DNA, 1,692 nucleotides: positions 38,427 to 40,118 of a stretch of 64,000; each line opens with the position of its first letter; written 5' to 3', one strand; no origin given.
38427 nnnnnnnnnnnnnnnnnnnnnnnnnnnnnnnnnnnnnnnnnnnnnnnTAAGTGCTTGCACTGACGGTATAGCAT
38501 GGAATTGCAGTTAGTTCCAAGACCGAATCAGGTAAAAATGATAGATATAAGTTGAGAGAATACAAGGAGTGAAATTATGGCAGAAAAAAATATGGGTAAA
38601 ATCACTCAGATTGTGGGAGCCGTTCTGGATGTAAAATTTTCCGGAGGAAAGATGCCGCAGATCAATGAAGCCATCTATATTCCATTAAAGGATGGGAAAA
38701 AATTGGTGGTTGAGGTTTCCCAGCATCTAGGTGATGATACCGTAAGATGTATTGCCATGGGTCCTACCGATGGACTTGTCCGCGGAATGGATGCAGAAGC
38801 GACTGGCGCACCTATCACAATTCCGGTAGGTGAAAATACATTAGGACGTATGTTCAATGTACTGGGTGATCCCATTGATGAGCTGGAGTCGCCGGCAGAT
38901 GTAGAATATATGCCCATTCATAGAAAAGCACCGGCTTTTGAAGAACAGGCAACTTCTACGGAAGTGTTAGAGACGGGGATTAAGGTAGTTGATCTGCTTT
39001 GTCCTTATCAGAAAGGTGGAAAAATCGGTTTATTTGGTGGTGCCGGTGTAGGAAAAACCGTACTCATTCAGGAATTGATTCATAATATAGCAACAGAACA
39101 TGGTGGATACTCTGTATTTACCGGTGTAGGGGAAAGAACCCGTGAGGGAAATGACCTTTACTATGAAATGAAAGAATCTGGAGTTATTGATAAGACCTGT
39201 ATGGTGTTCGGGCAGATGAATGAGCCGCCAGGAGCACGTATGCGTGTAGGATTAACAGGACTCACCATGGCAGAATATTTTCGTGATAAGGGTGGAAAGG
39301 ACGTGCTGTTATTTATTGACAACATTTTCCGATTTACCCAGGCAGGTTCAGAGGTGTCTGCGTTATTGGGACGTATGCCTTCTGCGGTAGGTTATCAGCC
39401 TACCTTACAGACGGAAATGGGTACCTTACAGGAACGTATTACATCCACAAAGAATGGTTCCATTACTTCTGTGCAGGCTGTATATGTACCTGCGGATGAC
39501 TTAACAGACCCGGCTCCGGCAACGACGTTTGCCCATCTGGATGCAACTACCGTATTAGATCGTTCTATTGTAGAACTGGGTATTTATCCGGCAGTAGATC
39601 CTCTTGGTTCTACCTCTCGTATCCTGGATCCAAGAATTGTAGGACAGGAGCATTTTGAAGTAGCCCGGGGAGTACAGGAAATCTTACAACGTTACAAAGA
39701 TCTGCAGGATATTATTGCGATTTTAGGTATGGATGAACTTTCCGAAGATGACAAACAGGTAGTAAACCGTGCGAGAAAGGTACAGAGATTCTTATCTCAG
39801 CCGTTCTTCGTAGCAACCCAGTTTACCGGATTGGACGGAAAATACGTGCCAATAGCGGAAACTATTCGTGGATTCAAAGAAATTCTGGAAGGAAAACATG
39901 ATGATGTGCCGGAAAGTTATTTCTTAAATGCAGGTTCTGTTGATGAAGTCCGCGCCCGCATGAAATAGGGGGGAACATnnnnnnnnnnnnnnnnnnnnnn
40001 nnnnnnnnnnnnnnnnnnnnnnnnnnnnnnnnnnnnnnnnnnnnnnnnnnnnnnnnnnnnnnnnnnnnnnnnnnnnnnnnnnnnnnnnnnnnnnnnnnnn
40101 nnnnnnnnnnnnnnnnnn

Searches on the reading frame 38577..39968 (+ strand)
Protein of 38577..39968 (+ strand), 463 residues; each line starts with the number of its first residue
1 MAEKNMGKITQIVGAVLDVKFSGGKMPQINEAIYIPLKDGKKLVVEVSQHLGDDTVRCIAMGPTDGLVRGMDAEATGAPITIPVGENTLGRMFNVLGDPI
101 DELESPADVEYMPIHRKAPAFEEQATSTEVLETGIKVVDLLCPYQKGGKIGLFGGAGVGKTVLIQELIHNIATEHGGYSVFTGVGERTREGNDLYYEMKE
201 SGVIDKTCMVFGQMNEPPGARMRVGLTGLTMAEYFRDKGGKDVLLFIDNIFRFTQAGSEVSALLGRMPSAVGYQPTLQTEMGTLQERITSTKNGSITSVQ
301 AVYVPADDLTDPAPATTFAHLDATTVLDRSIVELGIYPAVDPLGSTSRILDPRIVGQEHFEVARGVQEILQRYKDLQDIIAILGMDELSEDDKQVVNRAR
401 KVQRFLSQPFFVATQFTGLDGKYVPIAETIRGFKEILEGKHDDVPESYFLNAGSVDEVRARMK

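Call 85: search_protein_families(library=pfam, proteins=[window:38577-39968:+], max_evalue=0.00001)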
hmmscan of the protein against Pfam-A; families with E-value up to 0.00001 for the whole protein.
window:38577-39968:+ (463 aa): 3 families
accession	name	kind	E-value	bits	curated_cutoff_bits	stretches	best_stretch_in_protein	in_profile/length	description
PF00006.31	ATP-synt_ab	-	8.4e-74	248.2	29.5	1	134-347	1-213/213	ATP synthase alpha/beta family, nucleotide-binding domain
PF02874.29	ATP-synt_ab_N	-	1.2e-21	77.4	20.9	1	9-77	1-69/69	ATP synthase alpha/beta family, beta-barrel domain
PF22919.1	ATP-synt_VA_C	-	2.4e-18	66.5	24.7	1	353-440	6-96/101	C-terminal domain of V and A type ATP synthase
